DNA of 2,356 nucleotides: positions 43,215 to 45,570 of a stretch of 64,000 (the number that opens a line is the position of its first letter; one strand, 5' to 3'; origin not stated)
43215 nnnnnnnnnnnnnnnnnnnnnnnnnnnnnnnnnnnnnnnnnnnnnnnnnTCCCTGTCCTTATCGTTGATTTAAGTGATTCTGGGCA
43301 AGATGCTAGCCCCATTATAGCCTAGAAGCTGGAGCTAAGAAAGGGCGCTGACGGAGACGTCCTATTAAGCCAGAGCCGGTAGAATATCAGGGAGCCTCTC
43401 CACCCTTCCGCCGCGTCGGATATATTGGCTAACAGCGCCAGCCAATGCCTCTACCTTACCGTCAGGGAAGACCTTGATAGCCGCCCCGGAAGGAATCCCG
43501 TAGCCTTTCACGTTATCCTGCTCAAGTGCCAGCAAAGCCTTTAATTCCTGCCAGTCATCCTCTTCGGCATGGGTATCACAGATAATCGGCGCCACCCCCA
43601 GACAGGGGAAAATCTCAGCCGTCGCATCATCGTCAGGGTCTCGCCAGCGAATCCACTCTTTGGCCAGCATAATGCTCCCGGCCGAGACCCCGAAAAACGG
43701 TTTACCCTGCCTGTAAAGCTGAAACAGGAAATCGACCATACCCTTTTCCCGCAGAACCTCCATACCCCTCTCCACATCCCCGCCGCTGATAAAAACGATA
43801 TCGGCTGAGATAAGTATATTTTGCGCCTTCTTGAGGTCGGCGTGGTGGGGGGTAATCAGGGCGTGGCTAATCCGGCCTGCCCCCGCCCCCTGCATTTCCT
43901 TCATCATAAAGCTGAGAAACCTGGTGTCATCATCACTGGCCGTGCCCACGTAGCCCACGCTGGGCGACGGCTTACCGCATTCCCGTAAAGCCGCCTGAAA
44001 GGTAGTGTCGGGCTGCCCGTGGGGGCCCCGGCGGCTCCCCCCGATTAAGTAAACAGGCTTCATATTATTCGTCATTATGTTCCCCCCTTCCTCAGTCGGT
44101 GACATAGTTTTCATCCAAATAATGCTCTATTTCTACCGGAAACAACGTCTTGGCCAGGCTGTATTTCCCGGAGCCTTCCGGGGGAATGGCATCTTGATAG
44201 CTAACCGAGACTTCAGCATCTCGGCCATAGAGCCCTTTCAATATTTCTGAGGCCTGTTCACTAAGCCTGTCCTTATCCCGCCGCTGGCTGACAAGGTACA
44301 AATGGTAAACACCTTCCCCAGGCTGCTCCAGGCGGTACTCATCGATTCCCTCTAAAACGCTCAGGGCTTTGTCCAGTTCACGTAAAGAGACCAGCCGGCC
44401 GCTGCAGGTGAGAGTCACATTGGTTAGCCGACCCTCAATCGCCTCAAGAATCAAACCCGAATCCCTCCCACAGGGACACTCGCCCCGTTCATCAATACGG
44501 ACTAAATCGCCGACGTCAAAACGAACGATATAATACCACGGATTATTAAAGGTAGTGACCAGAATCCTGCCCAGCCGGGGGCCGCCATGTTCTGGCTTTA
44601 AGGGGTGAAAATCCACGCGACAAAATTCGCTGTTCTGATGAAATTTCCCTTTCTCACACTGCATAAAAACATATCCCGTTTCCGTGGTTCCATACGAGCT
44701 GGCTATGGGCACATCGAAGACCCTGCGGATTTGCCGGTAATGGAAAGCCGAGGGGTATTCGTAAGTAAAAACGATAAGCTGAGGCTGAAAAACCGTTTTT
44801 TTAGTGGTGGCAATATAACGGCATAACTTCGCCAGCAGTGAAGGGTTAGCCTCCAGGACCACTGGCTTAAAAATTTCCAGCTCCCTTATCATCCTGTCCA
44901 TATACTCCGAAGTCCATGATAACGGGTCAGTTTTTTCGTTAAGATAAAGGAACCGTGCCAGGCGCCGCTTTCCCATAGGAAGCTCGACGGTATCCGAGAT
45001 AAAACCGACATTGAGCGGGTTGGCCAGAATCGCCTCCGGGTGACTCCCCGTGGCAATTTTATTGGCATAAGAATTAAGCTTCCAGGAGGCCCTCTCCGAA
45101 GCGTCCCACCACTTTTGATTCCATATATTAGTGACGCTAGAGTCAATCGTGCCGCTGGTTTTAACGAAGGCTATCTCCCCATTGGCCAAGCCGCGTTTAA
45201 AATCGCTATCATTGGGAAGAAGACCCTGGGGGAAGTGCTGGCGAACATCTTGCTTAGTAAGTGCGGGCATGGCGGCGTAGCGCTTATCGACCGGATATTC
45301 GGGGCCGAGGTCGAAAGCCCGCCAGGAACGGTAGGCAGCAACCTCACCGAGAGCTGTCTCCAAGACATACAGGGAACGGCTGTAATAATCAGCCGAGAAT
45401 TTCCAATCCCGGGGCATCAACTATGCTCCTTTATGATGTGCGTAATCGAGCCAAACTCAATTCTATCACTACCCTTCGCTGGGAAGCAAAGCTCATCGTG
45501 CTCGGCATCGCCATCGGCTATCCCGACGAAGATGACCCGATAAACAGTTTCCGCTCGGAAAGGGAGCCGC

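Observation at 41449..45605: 3.9-kb lower-GC cassette bracketed by a duplicated nitroreductase 3' end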

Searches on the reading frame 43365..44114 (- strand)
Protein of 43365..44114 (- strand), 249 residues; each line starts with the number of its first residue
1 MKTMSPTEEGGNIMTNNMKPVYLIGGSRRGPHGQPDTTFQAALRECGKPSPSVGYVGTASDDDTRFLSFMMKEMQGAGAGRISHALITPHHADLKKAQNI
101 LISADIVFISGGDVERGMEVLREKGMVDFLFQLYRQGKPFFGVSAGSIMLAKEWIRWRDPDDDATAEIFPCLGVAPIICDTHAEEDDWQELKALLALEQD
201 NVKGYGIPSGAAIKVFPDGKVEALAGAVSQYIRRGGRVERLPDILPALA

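Call 6: search_protein_families(library=pfam, proteins=[window:43365-44114:-])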
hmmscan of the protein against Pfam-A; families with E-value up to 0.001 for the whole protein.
window:43365-44114:- (249 aa): 2 families
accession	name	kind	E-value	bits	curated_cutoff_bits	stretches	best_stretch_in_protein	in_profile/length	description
PF03575.23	Peptidase_S51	-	1.3e-18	67.9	23.9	1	23-215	3-198/206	Peptidase family S51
PF07685.20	GATase_3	-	1.1e-05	25.6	27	1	101-213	38-150/196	CobB/CobQ-like glutamine amidotransferase domain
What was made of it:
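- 43365..44114 (-): Peptidase S51-like protein (249 aa; contains the sequence GVSAGS, see full report). PF03575 E 1.3e-18 (call 6).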

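Call 9: search_protein_families(library=ncbifam, proteins=[window:43365-44114:-], max_evalue=0.01)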
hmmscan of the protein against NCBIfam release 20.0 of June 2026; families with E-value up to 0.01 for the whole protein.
window:43365-44114:- (249 aa): 5 families
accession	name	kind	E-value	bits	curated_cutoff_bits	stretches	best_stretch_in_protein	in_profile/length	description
TIGR02069.1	cyanophycinase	equivalog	1e-07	31.7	126.6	1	38-185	16-168/250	cyanophycinase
TIGR03800.1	PLP_synth_Pdx2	equivalog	1.8e-06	28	105.55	1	91-156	24-89/184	pyridoxal 5'-phosphate synthase glutaminase subunit PdxT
NF003642.0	PRK05282.1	equivalog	8.8e-06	25.4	156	1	95-151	71-127/233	dipeptidase PepE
NF001989.1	PRK00784.1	equivalog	0.00014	20.6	273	1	97-212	280-390/480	cobyric acid synthase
NF010050.0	PRK13526.1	equivalog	0.0018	18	181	1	94-152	30-87/179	glutamine amidotransferase subunit PdxT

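Call 41: search_protein_families(library=padloc, proteins=[window:43365-44114:-], max_evalue=0.01)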
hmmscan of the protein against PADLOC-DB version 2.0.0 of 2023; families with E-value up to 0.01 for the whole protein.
window:43365-44114:- (249 aa): 0 families

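Call 56: search_solved_structures(query=window:43365-44114:-, max_evalue=0.01)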
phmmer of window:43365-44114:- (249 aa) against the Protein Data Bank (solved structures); distinct sequences matched with E-value up to 0.01: 6.
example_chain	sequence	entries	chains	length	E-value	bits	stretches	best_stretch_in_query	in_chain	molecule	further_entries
6a4t_A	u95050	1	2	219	3e-07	33.1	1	67-182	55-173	Peptidase E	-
6iru_A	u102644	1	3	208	3e-07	33.1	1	67-182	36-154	peptidase DR_1070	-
7uqv_A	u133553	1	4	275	1.4e-05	27.6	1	98-226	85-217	Cyanophycinase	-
7mcd_A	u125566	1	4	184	0.00032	23.2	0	71-123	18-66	AI-designed TIM-barrel F15C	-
1q7r_A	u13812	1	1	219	0.0029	20.1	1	96-160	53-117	predicted amidotransferase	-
4wxy_B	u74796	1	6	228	0.0033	19.8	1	96-160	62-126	Glutamine amidotransferase subunit PdxT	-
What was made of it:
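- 43365..44114 (-): PDB relatives are peptidase E and cyanophycinase, E 3e-7 to 1e-5 (call 56).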

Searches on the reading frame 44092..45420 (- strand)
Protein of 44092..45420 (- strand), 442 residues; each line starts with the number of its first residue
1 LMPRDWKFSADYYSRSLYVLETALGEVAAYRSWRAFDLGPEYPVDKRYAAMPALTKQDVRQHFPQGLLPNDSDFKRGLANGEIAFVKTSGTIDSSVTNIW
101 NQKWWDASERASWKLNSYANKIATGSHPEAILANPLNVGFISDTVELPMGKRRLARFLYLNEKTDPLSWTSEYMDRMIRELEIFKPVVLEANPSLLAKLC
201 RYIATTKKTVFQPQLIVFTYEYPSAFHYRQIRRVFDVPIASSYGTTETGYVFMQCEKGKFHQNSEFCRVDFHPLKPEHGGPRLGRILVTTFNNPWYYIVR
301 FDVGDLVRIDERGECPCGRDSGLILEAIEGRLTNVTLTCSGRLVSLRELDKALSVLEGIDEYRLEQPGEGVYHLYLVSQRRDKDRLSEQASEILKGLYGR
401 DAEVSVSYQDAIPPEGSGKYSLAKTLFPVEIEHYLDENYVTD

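Call 6: search_protein_families(library=pfam, proteins=[window:44092-45420:-])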
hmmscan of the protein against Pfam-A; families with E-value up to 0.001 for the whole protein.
window:44092-45420:- (442 aa): 0 families

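Call 9: search_protein_families(library=ncbifam, proteins=[window:44092-45420:-], max_evalue=0.01)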
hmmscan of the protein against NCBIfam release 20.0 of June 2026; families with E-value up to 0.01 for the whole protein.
window:44092-45420:- (442 aa): 7 families
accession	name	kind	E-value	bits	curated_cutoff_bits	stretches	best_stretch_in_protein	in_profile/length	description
NF045666.1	DVU1553_fam_AMP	equivalog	1.8e-09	37.1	300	1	172-321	169-321/331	DVU_1553 family AMP-dependent CoA ligase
TIGR02304.1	aden_form_hyp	equivalog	5.6e-09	35.5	251.9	1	174-336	176-330/430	F390 synthetase-related protein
NF053551.1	FlxY_rubin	equivalog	1.1e-07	30.9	520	1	228-364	219-354/424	flexirubin biosynthesis putative acyl-CoA ligase FlxY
NF041217.1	BagE_FevW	exception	3.2e-06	26.4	800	1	221-322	202-303/424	bagremycin/ferroverdin synthetase BagE/FevW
NF041596.1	fum_diaprop_lig_DdaG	equivalog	0.0029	16.6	700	1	173-307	134-271/390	fumarate--(S)-2,3-diaminopropanoate ligase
TIGR03335.1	F390_ftsA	equivalog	0.0031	16.3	458.7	1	230-326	223-325/445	coenzyme F390 synthetase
NF041878.1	paak_haloarch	equivalog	0.0068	15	700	0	284-336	279-329/427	phenylacetate--CoA ligase PaaK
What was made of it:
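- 44092..45420 (-): PaaK-like adenylate-forming ligase (442 aa), 51% GC. Weak NCBIfam hits to F390-synthetase-related and PaaK-like families (call 9).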

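Call 17: find_homologous_proteins(query=window:44092-45420:-, max_evalue=1e-10)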
Query window:44092-45420:- (442 aa): 1751 proteins with E <= 1e-10 among 5812 candidates; the best 120 are listed.
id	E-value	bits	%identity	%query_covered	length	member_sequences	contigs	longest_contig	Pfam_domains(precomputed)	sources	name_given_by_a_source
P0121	1.6e-295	998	98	100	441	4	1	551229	-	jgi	jgi:phenylacetate-CoA ligase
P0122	2.5e-292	987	96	100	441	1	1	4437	-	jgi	-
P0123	3.8e-287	970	95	100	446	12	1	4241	-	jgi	-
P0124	1.8e-269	912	89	100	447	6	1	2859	-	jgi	jgi:phenylacetate-coenzyme A ligase PaaK-like adenylate-forming protein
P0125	3.7e-265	898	88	100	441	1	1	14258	-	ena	-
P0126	1.4e-261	886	88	99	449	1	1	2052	-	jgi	jgi:phenylacetate-CoA ligase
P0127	1.3e-260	883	85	100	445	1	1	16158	-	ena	-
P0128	5.5e-260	880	86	99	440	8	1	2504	-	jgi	jgi:phenylacetate-coenzyme A ligase PaaK-like adenylate-forming protein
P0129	3.6e-254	861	84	100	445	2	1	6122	-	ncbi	-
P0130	1.0e-253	860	84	99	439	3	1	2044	-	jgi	-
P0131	1.2e-253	860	84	99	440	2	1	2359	-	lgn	-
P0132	1.1e-248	843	82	98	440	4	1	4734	-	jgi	jgi:phenylacetate-coenzyme A ligase PaaK-like adenylate-forming protein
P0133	2.0e-236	803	79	98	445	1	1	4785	-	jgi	jgi:phenylacetate-coenzyme A ligase PaaK-like adenylate-forming protein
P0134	1.8e-235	800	77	99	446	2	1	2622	-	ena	-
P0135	2.4e-235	799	77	100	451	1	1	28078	-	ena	-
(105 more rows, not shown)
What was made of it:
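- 44092..45420 (-): 1751 homologues, mostly Dehalococcoidia/Chloroflexota metagenomes (call 17).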

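Call 18: find_related_loci(query=window:44092-45420:-, collection=metagenome_contigs, flank=10000)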
Query window:44092-45420:- (442 aa) in metagenome_contigs; peptide patterns used: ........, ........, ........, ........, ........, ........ (x = any residue, [..] = any of these).
225 stretches matched a pattern; 157 encode a relative of the query (tblastn E <= 1e-3); the best 80 are kept; 80 distinct loci.
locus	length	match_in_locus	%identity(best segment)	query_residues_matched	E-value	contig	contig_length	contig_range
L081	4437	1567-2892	96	1-442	0e+0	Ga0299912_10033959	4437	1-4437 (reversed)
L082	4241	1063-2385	95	1-441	0e+0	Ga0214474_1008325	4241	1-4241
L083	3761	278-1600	89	1-441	0e+0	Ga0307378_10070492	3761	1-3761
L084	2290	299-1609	84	1-437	0e+0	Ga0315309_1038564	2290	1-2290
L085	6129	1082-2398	77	2-440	0e+0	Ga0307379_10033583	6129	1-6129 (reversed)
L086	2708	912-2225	77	2-439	0e+0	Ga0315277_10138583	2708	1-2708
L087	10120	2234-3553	76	1-440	0e+0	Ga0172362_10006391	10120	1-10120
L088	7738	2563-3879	77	2-440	0e+0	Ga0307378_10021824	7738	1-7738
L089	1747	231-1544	76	1-438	0e+0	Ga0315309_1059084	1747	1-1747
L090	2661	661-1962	75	1-435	0e+0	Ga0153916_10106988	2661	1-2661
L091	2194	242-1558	74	2-440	0e+0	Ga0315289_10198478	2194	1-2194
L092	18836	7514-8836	72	2-442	0e+0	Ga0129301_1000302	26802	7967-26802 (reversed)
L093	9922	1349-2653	73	1-435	0e+0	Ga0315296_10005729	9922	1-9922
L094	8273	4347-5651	72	2-436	0e+0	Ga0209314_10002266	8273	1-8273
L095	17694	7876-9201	70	1-442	0e+0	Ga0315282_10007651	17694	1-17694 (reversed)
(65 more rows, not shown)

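Call 19: find_encoding_contigs(protein=P0121, flank=10000, max_places=5)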
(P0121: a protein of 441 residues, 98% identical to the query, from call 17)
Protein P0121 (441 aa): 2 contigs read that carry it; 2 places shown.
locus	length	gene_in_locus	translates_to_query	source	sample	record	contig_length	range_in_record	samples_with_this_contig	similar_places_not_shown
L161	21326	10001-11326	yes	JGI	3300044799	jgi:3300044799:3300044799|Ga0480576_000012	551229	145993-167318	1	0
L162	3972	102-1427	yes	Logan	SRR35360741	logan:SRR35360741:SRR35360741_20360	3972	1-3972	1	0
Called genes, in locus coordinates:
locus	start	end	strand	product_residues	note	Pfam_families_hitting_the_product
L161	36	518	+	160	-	PF01475:FUR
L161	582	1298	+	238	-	PF02535:Zip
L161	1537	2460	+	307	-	PF01180:DHO_dh, PF01207:Dus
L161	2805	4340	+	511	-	PF06609:TRI12, PF07690:MFS_1, PF00083:Sugar_tr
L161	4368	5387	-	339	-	PF09925:DUF2157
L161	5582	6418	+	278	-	PF00158:Sigma54_activat (faint), PF00004:AAA, PF07724:AAA_2 (weak), PF07728:AAA_5, PF13401:AAA_22 (faint)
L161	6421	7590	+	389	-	PF05762:VWA_CoxE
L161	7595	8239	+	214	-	-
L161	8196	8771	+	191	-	-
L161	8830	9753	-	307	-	PF14022:DUF4238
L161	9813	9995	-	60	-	-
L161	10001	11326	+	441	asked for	-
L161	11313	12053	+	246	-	PF03575:Peptidase_S51, PF07685:GATase_3 (weak)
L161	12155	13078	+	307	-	PF00005:ABC_tran, PF13304:AAA_21 (weak), PF13732:DrrA1-3_C (faint)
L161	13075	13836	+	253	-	-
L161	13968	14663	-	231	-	-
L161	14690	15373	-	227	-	PF00881:Nitroreductase, PF14512:TM1586_NiRdase (faint)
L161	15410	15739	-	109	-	-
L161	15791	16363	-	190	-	PF02525:Flavodoxin_2, PF03358:FMN_red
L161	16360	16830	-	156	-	PF02130:YbeY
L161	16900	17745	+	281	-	PF01734:Patatin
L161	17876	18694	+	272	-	PF01555:N6_N4_Mtase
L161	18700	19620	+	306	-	PF04556:DpnII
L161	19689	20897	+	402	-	PF00919:UPF0004, PF04055:Radical_SAM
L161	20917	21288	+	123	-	PF02699:YajC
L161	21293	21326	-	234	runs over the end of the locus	PF00005:ABC_tran, PF13304:AAA_21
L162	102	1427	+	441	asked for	-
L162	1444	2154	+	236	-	PF03575:Peptidase_S51, PF07685:GATase_3 (weak)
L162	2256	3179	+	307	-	PF00005:ABC_tran, PF13304:AAA_21 (weak), PF13732:DrrA1-3_C (faint)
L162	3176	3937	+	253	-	-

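Call 40: search_protein_families(library=pfam, proteins=[L161:8830-9753:-, L161:13968-14663:-, L161:15410-15739:-, L095:7167-7697:+, L095:6369-6656:-, L095:10445-11737:+], max_evalue=0.01)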
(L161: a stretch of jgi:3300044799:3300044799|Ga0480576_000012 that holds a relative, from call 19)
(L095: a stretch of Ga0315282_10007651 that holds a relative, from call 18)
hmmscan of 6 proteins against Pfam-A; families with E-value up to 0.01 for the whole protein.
L161:8830-9753:- (307 aa): 1 family
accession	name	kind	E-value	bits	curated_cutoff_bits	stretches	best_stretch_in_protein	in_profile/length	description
PF14022.11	DUF4238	-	1.1e-27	97.7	27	1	6-283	1-278/281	Protein of unknown function (DUF4238)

L161:13968-14663:- (231 aa): 0 families

L161:15410-15739:- (109 aa): 1 family
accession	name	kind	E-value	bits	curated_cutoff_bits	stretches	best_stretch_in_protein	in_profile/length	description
PF20990.2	DUF2207_C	-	0.0099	16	33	0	19-73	137-194/247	Predicted membrane protein (DUF2207) C-terminal domain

L095:7167-7697:+ (176 aa): 5 families
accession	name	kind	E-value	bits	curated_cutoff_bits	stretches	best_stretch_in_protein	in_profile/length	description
PF13302.13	Acetyltransf_3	-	5.4e-35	121.5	25.4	1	14-153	1-138/138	Acetyltransferase (GNAT) domain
PF00583.31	Acetyltransf_1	-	5.6e-11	43.2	20.7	1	37-152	4-116/116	Acetyltransferase (GNAT) family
PF13420.13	Acetyltransf_4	-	7.2e-05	23.3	24.3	1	17-159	1-141/155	Acetyltransferase (GNAT) domain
PF13523.12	Acetyltransf_8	-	0.00026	21.1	27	1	103-156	87-141/145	Acetyltransferase (GNAT) domain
PF08445.16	FR47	-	0.0022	18.4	22.1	1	101-156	28-81/86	FR47-like protein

L095:6369-6656:- (95 aa): 3 families
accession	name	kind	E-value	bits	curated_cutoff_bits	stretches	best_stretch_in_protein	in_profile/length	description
PF08734.17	GYD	-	2e-22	79.4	31.4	1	4-93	1-89/91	GYD domain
PF11746.14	DUF3303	-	0.00048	20.6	21.2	1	15-80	12-75/92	Domain of unknown function (DUF3303)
PF14026.12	SCO4226-like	-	0.0011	19.6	28.5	1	4-69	1-63/76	Nickel responsive protein SCO4226-like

L095:10445-11737:+ (430 aa): 1 family
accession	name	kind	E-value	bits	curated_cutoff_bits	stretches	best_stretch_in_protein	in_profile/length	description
PF07603.17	Lcl_C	-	4.1e-57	192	34.9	2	261-388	2-117/117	Lcl C-terminal domain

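Call 41: search_protein_families(library=padloc, proteins=[window:44092-45420:-, L161:8830-9753:-, L161:13968-14663:-], max_evalue=0.01)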
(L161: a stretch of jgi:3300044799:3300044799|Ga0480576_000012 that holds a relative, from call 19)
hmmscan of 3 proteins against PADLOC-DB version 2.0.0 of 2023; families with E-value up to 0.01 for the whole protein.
window:44092-45420:- (442 aa): 0 families

L161:8830-9753:- (307 aa): 0 families

L161:13968-14663:- (231 aa): 0 families

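Call 55: search_solved_structures(query=window:44092-45420:-, max_evalue=0.01)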
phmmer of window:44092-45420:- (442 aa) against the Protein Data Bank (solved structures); distinct sequences matched with E-value up to 0.01: 5.
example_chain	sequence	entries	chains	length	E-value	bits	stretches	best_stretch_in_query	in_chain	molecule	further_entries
9s3l_A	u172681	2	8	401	3.1e-11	45.8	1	185-352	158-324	Phenylacetate-CoA ligase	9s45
6wuq_A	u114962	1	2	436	1.8e-10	43.2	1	47-319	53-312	AjiA1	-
4r1l_A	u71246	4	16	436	2.1e-08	36.4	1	51-336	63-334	Phenylacetate-coenzyme A ligase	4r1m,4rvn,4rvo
6siw_A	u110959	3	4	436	3e-07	32.6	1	47-318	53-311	PaaK-like ligase (AMP-dependent synthetase and ligase) | AMP-dependent synthetase and ligase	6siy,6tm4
6siw_B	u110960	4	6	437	3e-07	32.6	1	47-318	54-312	PaaK-like ligase (AMP-dependent synthetase and ligase) | AMP-dependent synthetase and ligase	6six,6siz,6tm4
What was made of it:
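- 44092..45420 (-): PDB phenylacetate-CoA ligase E 3e-11 (call 55).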

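Call 63: find_encoding_contigs(protein=P0125, flank=8000, max_places=2)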
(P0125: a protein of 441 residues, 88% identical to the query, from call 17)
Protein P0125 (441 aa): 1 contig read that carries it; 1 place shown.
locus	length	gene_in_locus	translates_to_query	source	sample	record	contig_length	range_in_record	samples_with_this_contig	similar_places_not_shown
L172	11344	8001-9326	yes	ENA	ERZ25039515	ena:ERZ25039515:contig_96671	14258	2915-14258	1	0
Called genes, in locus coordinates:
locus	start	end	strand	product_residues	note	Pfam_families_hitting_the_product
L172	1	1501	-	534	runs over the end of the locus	PF00501:AMP-binding, PF13193:AMP-binding_C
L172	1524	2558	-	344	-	PF12838:Fer4_7 (faint), PF14697:Fer4_21 (weak), PF00037:Fer4 (faint), PF12797:Fer4_2 (faint), PF13187:Fer4_9 (weak), PF14512:TM1586_NiRdase (weak), PF00881:Nitroreductase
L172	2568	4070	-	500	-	PF00890:FAD_binding_2, PF01266:DAO, PF03486:HI0933_like (faint), PF07992:Pyr_redox_2 (faint), PF12831:FAD_oxidored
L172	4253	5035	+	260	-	PF13452:FAS1_DH_region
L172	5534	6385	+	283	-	PF00158:Sigma54_activat (faint), PF00004:AAA, PF07728:AAA_5, PF13401:AAA_22 (weak)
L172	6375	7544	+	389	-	PF05762:VWA_CoxE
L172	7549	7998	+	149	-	PF00258:Flavodoxin_1, PF12641:Flavodoxin_3, PF12724:Flavodoxin_5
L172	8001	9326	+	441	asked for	-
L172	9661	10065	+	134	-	PF03575:Peptidase_S51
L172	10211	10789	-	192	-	-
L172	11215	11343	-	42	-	?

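Call 64: find_encoding_contigs(protein=P0127, flank=8000, max_places=2)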
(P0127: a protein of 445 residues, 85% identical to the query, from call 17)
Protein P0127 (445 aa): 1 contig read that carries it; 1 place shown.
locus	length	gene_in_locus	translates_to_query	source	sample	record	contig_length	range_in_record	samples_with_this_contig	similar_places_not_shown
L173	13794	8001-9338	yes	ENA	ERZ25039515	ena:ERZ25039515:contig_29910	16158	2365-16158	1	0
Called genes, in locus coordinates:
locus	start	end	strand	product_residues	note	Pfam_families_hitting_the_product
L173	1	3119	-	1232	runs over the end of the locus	PF04563:RNA_pol_Rpb2_1, PF04561:RNA_pol_Rpb2_2, PF04565:RNA_pol_Rpb2_3, PF10385:RNA_pol_Rpb2_45, PF00562:RNA_pol_Rpb2_6, PF04560:RNA_pol_Rpb2_7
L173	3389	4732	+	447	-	PF00665:rve (weak)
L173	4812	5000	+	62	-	-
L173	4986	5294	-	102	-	PF24348:DUF7508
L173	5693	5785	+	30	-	-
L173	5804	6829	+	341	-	PF00665:rve, PF13610:DDE_Tnp_IS240, PF13683:rve_3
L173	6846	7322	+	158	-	-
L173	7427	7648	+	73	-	-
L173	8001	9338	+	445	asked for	-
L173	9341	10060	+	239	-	PF03575:Peptidase_S51, PF07685:GATase_3 (weak)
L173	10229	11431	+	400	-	PF07690:MFS_1, PF00083:Sugar_tr, PF07690:MFS_1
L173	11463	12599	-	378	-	PF22694:CtpB_N-like, PF00595:PDZ, PF13180:PDZ_2, PF17820:PDZ_6, PF03572:Peptidase_S41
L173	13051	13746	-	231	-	PF24481:CT398_CC, PF02591:Zn_ribbon_9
